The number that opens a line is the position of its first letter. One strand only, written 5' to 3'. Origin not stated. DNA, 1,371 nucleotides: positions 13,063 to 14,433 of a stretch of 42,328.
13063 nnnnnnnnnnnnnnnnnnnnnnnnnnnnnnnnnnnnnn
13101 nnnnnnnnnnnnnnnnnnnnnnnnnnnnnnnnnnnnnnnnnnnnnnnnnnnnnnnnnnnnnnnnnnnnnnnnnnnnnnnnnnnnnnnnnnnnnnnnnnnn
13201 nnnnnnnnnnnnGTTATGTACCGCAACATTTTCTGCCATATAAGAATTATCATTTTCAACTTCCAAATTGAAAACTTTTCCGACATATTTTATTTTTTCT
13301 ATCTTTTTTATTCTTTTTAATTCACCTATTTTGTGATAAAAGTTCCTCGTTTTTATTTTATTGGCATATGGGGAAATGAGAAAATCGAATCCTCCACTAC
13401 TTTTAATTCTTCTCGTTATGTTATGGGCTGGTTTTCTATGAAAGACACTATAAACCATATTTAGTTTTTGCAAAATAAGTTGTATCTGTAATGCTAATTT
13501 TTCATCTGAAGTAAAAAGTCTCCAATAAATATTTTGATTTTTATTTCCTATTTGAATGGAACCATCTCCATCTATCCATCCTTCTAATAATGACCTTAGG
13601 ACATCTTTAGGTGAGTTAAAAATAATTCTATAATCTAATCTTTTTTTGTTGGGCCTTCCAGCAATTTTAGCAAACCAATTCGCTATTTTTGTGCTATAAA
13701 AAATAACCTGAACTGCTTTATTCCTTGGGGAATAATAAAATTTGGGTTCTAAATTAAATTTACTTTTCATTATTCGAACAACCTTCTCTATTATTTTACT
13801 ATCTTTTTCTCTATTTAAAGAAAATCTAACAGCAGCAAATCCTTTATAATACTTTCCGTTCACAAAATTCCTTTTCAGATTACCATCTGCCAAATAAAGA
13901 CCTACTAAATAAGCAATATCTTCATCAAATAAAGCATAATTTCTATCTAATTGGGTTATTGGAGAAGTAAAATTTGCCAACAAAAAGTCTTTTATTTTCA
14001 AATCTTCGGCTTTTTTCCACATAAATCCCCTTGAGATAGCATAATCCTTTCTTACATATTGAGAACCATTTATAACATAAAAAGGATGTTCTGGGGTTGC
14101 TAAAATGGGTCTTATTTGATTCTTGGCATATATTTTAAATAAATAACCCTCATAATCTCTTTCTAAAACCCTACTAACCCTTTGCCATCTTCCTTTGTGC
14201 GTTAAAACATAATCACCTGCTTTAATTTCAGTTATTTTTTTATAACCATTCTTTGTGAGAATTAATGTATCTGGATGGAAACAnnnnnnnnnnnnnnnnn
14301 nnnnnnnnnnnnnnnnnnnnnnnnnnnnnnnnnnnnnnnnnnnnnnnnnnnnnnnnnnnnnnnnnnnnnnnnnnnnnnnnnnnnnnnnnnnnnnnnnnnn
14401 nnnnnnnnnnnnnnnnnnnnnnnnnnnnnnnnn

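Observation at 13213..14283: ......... intein inserted at the catalytic His motif of the endolysin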

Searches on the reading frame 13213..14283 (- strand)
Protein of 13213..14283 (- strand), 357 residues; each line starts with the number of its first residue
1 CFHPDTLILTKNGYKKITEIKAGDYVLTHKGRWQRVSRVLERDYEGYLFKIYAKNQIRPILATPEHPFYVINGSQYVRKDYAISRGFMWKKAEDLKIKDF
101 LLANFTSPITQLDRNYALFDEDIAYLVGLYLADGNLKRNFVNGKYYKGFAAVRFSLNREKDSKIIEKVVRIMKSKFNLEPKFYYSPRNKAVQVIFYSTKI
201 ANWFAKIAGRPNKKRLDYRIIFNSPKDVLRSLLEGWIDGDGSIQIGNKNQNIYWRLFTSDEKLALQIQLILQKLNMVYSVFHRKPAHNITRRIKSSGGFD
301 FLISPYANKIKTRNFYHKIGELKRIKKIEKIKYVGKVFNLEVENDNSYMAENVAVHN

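Call 4: search_protein_families(library=pfam, proteins=[window:13213-14283:-], max_evalue=1)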
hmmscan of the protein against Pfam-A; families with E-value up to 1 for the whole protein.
seq(357 aa): 11 families
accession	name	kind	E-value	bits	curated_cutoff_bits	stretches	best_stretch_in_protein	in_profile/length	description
PF14528.11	LAGLIDADG_3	-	9e-13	48.7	22.5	2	228-287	2-61/82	LAGLIDADG-like domain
PF14890.11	Intein_splicing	-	1.9e-12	47.7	35.8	1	10-357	4-155/155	Intein splicing domain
PF13403.11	Hint_2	-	9e-09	36.3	28.4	1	1-63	2-62/147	Hint domain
PF14623.11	Vint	-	0.0006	20.1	27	1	1-70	2-66/166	Hint-domain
PF07591.16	PT-HINT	-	0.00085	20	27.7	1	7-77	1-76/137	Pretoxin HINT domain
PF00961.24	LAGLIDADG_1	-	0.018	16.4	23.1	1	233-281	1-56/102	LAGLIDADG endonuclease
PF13077.11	DUF3909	-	0.02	15.4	25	1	157-202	14-59/108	Protein of unknown function (DUF3909)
PF05203.21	Hom_end_hint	-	0.031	14.7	32.1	1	1-45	1-45/228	Hom_end-associated Hint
PF14527.11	LAGLIDADG_WhiA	-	0.05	14.2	23.2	0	230-286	2-56/93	WhiA LAGLIDADG-like domain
PF17443.8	pXO2-72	-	0.072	13.8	25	1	151-176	24-49/62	Uncharacterized protein pXO2-72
PF08517.17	AXH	-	0.22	12.5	33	0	49-72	60-83/116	Ataxin-1 and HBP1 module (AXH)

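Call 5: search_protein_families(library=ncbifam, proteins=[window:13213-14283:-], max_evalue=1)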
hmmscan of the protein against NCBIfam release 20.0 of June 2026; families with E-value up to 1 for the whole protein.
seq(357 aa): 4 families
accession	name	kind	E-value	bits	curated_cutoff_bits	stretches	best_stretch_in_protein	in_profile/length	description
NF011491.0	PRK14898.1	equivalog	5.4e-11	41.3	783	1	31-289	135-392/860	DNA-directed RNA polymerase subunit A''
TIGR01445.1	intein_Nterm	domain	1.6e-08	35.4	24.5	1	1-70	1-83/83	intein N-terminal splicing region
NF011418.0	PRK14845.1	equivalog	1.3e-06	26.5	756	1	8-282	51-279/1049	translation initiation factor IF-2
TIGR01443.1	intein_Cterm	domain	0.054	13.8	15.6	1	336-357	1-23/24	intein C-terminal splicing region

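Call 18: find_homologous_proteins(query=window:13213-14283:-, max_evalue=1e-8)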
Query seq(357 aa) (357 aa): 15 proteins with E <= 1e-8 among 1539 candidates.
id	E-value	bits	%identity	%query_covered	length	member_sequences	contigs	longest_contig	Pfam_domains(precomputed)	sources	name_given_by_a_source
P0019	4.2e-116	406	81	61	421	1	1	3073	PF13403.12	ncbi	ncbi:MAG: Hint domain-containing protein, partial [Candidatus Calescibacterium sp.]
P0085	5.8e-75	271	44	100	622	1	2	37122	PF13403.12,PF14890.12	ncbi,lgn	-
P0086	3.9e-18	84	29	100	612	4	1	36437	PF00145.24,PF13403.12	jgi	jgi:hypothetical protein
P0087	1.4e-16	79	29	100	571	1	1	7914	PF07591.16,PF00145.24,PF14528.12,PF13403.12,PF14890.12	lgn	-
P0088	2.0e-14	71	26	100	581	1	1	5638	PF07591.16,PF00145.24,PF14528.12,PF13403.12,PF14890.12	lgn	-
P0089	9.4e-14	69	41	27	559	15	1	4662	PF07591.16,PF00145.24,PF13403.12,PF14890.12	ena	-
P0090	1.7e-13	68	35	28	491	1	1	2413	PF00145.24,PF05203.22,PF14890.12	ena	-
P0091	2.3e-13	68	35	46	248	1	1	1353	PF04230.20,PF00145.24,PF13403.12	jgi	-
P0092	1.3e-12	66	25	100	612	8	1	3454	PF00145.24,PF14528.12,PF13403.12,PF14890.12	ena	-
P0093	1.1e-10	59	23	100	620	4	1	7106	PF13403.12,PF14890.12,PF01555.25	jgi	jgi:hypothetical protein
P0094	1.7e-10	59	46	20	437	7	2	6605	PF00145.24,PF13403.12,PF14890.12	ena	-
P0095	2.2e-10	58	27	100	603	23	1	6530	PF00145.24,PF14528.12,PF13403.12,PF14890.12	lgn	-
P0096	6.3e-10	57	44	20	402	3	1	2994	PF07591.16,PF00145.24,PF13403.12,PF14890.12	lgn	-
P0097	2.9e-9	54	37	28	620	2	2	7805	PF00145.24,PF14890.12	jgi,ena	jgi:DNA (cytosine-5)-methyltransferase 1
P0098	7.6e-9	53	43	20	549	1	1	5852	PF00145.24,PF13403.12,PF14890.12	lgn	-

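Call 20: find_encoding_contigs(protein=P0085, flank=10000, max_places=3)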
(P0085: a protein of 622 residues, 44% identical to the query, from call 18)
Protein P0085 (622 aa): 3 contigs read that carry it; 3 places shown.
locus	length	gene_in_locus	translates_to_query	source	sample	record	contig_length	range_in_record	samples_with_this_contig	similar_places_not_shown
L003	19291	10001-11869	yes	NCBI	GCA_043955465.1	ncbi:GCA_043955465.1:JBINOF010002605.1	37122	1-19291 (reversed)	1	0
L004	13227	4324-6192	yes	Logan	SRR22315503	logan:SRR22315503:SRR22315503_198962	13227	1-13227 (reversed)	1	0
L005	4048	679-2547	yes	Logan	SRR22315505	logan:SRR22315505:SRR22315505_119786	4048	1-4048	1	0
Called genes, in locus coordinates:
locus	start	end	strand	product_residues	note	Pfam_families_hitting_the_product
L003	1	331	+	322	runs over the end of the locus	-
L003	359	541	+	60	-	-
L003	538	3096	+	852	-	-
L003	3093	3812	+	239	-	-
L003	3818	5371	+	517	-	-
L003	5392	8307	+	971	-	-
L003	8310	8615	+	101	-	-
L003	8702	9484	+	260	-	-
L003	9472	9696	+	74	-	-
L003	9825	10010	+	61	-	-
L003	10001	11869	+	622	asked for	PF13403:Hint_2 (weak), PF14890:Intein_splicing (weak)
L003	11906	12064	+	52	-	-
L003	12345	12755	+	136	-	PF01464:SLT (weak)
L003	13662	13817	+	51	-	-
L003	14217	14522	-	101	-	-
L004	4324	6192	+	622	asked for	PF13403:Hint_2 (weak), PF14890:Intein_splicing (weak)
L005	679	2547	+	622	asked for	PF13403:Hint_2 (weak), PF14890:Intein_splicing (weak)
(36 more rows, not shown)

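Call 37: find_related_loci(query=A3, collection=metagenome_contigs, flank=4000)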
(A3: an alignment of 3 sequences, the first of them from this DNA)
Query A3 (357 aa) in metagenome_contigs; peptide patterns used: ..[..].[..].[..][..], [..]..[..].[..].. (x = any residue, [..] = any of these).
600 stretches matched a pattern (row limit reached: there are more); 116 encode a relative of the query (tblastn E <= 1e-3); the best 80 are kept; 80 distinct loci.
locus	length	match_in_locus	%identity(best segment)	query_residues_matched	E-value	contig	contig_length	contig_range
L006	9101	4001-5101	27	1-357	3e-26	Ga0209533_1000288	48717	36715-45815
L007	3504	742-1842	27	1-357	2e-26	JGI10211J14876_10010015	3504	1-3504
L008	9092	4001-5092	27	1-357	2e-26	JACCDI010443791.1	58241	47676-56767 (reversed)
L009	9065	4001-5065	26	1-357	1e-25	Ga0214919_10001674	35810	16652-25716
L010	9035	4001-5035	27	1-357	8e-25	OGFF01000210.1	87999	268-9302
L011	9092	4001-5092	28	1-357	4e-24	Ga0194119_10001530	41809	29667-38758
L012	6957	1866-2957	28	1-357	3e-24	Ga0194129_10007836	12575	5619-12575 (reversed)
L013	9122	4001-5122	25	1-357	4e-24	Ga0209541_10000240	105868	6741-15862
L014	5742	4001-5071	25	1-357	5e-24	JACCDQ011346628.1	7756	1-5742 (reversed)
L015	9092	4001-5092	28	1-357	2e-23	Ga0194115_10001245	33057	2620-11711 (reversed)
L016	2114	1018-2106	25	1-357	1e-23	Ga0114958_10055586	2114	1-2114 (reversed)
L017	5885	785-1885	24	1-357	2e-23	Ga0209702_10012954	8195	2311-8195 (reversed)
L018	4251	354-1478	27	1-357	2e-23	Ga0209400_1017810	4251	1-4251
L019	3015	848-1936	28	1-357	2e-23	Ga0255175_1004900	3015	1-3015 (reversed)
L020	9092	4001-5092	29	1-357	3e-23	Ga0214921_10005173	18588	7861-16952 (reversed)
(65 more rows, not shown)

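Call 38: find_related_loci(query=A3, collection=viral_contigs, flank=4000)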
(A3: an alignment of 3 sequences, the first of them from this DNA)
Query A3 (357 aa) in viral_contigs; peptide patterns used: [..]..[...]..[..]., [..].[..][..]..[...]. (x = any residue, [..] = any of these).
461 stretches matched a pattern; 75 encode a relative of the query (tblastn E <= 1e-3); 75 distinct loci.
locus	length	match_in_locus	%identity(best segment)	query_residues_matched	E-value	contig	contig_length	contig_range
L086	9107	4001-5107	29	1-357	7e-32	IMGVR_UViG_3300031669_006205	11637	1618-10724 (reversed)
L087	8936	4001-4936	31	1-357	2e-26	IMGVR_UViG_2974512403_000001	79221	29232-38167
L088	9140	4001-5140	26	1-357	5e-26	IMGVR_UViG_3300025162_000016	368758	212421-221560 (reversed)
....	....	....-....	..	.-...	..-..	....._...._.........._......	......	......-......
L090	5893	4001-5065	26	1-357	1e-24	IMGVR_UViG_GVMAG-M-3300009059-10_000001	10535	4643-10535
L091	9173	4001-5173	28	1-357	3e-24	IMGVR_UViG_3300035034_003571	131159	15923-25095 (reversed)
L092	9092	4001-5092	27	1-357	2e-23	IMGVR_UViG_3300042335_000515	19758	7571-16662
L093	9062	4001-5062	29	1-357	2e-23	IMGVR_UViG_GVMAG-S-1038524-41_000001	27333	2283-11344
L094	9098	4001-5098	25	1-357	4e-23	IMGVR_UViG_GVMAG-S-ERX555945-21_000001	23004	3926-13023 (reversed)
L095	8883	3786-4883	25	1-357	2e-22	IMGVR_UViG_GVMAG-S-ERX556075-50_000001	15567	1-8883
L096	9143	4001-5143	26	1-357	4e-22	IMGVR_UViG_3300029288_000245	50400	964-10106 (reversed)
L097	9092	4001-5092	28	1-357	4e-22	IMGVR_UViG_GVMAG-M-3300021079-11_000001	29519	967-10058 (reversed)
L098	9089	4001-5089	26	1-357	1e-21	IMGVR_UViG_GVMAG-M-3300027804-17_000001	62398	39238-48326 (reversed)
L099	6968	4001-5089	25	1-357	2e-21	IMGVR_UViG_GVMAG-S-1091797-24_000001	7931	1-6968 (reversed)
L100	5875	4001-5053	27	1-357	7e-21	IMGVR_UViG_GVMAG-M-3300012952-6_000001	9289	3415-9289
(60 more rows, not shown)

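Call 49: search_protein_families(library=pfam, alignment_id=A4, max_evalue=0.001)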
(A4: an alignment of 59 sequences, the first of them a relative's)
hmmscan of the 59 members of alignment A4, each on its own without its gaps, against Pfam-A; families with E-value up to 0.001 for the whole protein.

A. member 1, L006:3680-5878:+ (733 aa): 4 families
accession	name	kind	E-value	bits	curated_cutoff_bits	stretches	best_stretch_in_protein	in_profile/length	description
PF00145.23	DNA_methylase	-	3.3e-47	161.9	22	2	475-724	71-322/324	C-5 cytosine-specific DNA methylase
PF14528.11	LAGLIDADG_3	-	7.2e-12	45.8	22.5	1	345-396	2-55/82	LAGLIDADG-like domain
PF14890.11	Intein_splicing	-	5.4e-06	26.7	35.8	1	142-474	37-155/155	Intein splicing domain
PF13403.11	Hint_2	-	0.00025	21.9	28.4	1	107-150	1-44/147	Hint domain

B. families by the number of members that match (of 59 scanned): 29 families (the first 25 are shown)
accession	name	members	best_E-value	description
PF14890.11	Intein_splicing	56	2e-18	Intein splicing domain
PF13403.11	Hint_2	48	2.7e-08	Hint domain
PF14528.11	LAGLIDADG_3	37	1.5e-21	LAGLIDADG-like domain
PF00145.23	DNA_methylase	33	6e-76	C-5 cytosine-specific DNA methylase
PF05203.21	Hom_end_hint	22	1.9e-08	Hom_end-associated Hint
PF07591.16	PT-HINT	14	1.2e-09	Pretoxin HINT domain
PF00303.24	Thymidylat_synt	11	2.4e-95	Thymidylate synthase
PF04233.19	Phage_Mu_F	6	4e-14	Phage Mu protein F like protein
PF00186.24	DHFR_1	4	6.9e-41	Dihydrofolate reductase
PF01079.26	Hint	4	6.9e-08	Hint module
PF14623.11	Vint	4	3.5e-07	Hint-domain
PF05204.19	Hom_end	3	8.4e-08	Homing endonuclease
PF09723.15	Zn_ribbon_8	3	5.7e-05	Zinc ribbon domain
PF06074.18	Portal_Mu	2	1.2e-64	Portal protein of Mu bacteriophage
PF21919.2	P23-45_portal_barrel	2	1.8e-17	Phage P23-45 portal protein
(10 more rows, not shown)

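Call 58: search_protein_families(library=pfam, proteins=[P0085], max_evalue=0.01)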
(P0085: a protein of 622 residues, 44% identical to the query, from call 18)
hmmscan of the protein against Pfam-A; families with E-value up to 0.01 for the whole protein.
P0085 (622 aa): 5 families
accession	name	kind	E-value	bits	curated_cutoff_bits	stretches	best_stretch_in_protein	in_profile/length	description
PF14890.11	Intein_splicing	-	2.6e-07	31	35.8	1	174-512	64-155/155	Intein splicing domain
PF13403.11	Hint_2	-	3.4e-07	31.2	28.4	1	172-227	2-55/147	Hint domain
PF14528.11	LAGLIDADG_3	-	4.1e-05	24.2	22.5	0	397-449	6-57/82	LAGLIDADG-like domain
PF14623.11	Vint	-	0.00023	21.4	27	1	172-243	2-68/166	Hint-domain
PF08239.17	SH3_3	-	0.00035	21.1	27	1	580-620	2-38/54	Bacterial SH3 domain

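Call 80: predict_structure(alignment_id=A6)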
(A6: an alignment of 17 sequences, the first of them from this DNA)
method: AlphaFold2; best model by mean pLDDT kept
length: 357 residues; sequences in the alignment: 17
mean_pLDDT: 87.5   pTM: 0.87
mean pLDDT of the five models: 87.5, 86.5, 86.2, 86.3, 85.9
residues with pLDDT >= 90: 235; 70-90: 77; 50-70: 33; < 50: 12
segments of 3 or more residues with pLDDT < 50: 75-84
pLDDT, mean of each block of 10 residues (from residue 1): 97 95 94 95 98 94 97 58 69 95 72 61 96 89 81 93 96 97 93 95 92 88 90 93 72 88 93 90 73 73 77 74 94 98 94 94
secondary structure, 60 per line:
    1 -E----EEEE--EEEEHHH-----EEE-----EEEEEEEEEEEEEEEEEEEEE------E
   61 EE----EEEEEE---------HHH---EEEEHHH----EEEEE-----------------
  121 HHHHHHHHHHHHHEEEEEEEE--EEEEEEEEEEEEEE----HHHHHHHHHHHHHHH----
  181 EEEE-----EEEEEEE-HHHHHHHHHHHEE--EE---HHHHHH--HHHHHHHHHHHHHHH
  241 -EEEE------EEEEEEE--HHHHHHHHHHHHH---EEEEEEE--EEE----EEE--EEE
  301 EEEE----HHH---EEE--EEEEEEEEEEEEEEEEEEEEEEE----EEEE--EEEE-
elements in order: E7-10 E13-16 E25-27 E33-53 E60-62 E67-72 E88-91 E99-103 H121-133 E134-141 E144-157 H162-176 E181-184 E190-196 H198-208 H218-223 H226-240 E242-245 E252-258 H261-273 E277-283 E286-288 E293-295 E298-304 E315-317 E320-342 E347-350 E353-356

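Call 82: search_solved_structures(query=A6, max_evalue=0.001)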
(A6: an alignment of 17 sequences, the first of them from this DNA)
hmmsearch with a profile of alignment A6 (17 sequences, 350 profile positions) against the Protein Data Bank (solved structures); distinct sequences matched with E-value up to 0.001: 17.
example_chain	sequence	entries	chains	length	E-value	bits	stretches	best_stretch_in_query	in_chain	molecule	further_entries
2cw7_A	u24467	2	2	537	1.9e-22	82.9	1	95-267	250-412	Endonuclease PI-PkoII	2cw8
7qsu_A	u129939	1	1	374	5.2e-12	48.6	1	45-294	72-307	V-ATPase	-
7qss_A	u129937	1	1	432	1.4e-11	47.1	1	45-277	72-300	V-type ATP synthase alpha chain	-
6qaz_A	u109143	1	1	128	4.8e-11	45.4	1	5-70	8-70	cyanophage-like gp41-1 intein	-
6riz_A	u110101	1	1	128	4.3e-10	42.3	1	5-66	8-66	gp41-1 intein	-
2jmz_A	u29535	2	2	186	3.1e-09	39.5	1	34-79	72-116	Hypothetical protein MJ0781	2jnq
2lwy_A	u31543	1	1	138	2.1e-08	36.7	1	2-74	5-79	BACTERIAL INTEIN-LIKE DOMAIN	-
6rpq_A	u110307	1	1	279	4.9e-06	28.9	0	287-350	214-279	Ubiquitin-like protein SMT3,1108aa long hypothetical cell division control protein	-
1dfa_A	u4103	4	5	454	5.2e-06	28.9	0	1-40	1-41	PI-SCEI ENDONUCLEASE | ENDONUCLEASE PI-SCEI | PI-SCEI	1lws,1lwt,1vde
7cfv_A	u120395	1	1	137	4e-05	25.9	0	316-350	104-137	Spl DnaX mini-intein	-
1um2_A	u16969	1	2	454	6.6e-05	25.2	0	222-297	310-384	ENDONUCLEASE PI-SCEI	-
1dq3_A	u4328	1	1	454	6.6e-05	25.2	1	95-279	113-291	ENDONUCLEASE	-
1ef0_A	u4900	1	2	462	0.00013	24.3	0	219-297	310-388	PI-SCEI ENDONUCLEASE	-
9cop_A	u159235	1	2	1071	0.00014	24.2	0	1-40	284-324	V-type proton ATPase catalytic subunit A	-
1jva_A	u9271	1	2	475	0.00015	24.1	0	219-297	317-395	VMA1-DERIVED HOMING ENDONUCLEASE X10SSS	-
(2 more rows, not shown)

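Call 83: fold_search(model_id=the predicted structure, library=pdb)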
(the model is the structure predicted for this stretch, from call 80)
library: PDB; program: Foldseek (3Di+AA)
matches with E <= 10: 981; with E <= 0.001: 76
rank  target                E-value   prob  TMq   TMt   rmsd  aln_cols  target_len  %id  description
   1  1vde_A                4.3e-18  1.00  0.63  0.54   6.7       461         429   13  PI-SCEI, A HOMING ENDONUCLEASE WITH PROTEIN SPLICING ACTIVITY (released 1998-04-08)
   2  1ef0_A                4.5e-17  1.00  0.62  0.53   7.2       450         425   13  CRYSTAL STRUCTURE OF PI-SCEI MINIPRECURSOR (released 2000-06-07)
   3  7qsu                  1.2e-16  1.00  0.71  0.69   6.5       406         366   16  Crystal structure of homing endonuclease-associated TliVMA intein (C1A, d333-339) (released 2022-03-30)
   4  7qss                  1.8e-16  1.00  0.69  0.58   6.4       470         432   14  Crystal structure of homing endonuclease-associated TliVMA intein (C1A) (released 2022-03-30)
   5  1vde_B                1.8e-16  1.00  0.63  0.54   7.4       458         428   15  PI-SCEI, A HOMING ENDONUCLEASE WITH PROTEIN SPLICING ACTIVITY (released 1998-04-08)
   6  1dq3                  4.1e-15  1.00  0.67  0.54   6.5       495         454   12  CRYSTAL STRUCTURE OF AN ARCHAEAL INTEIN-ENCODED HOMING ENDONUCLEASE PI-PFUI (released 2000-07-05)
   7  7qst                  5.4e-15  1.00  0.64  0.64   6.4       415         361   14  Crystal structure of homing endonuclease-associated PhoVMA intein (C1A) (released 2022-03-30)
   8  1dfa                  5.4e-15  1.00  0.59  0.53   9.0       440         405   15  CRYSTAL STRUCTURE OF PI-SCEI IN C2 SPACE GROUP (released 1999-12-08)
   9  1lws_A                6.4e-15  1.00  0.62  0.53   7.4       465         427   13  Crystal structure of the intein homing endonuclease PI-SceI bound to its recognition sequence (released 2002-09-27)
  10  1lwt_A                2.8e-14  1.00  0.62  0.51   8.2       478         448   12  Crystal structure of the intein homing endonuclease PI-SceI bound to its substrate DNA (Ca2+ free) (released 2002-09-27)
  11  1jva_B                3.3e-14  1.00  0.63  0.53   7.5       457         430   12  CRYSTAL STRUCTURE OF THE VMA1-DERIVED ENDONUCLEASE BEARING THE N AND C EXTEIN PROPEPTIDES (released 2002-08-29)
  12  1um2_B                5.7e-14  1.00  0.63  0.55   8.0       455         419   12  Crystal Structure of the Vma1-Derived Endonuclease with the Ligated Extein Segment (released 2004-09-22)
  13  2cw7                  8.5e-14  1.00  0.68  0.47   9.3       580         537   14  Crystal structure of intein homing endonuclease II (released 2006-04-18)
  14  1ef0_B                9.5e-14  1.00  0.62  0.57   6.9       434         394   13  CRYSTAL STRUCTURE OF PI-SCEI MINIPRECURSOR (released 2000-06-07)
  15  1jva_A                3.3e-13  1.00  0.60  0.52   8.1       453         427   12  CRYSTAL STRUCTURE OF THE VMA1-DERIVED ENDONUCLEASE BEARING THE N AND C EXTEIN PROPEPTIDES (released 2002-08-29)
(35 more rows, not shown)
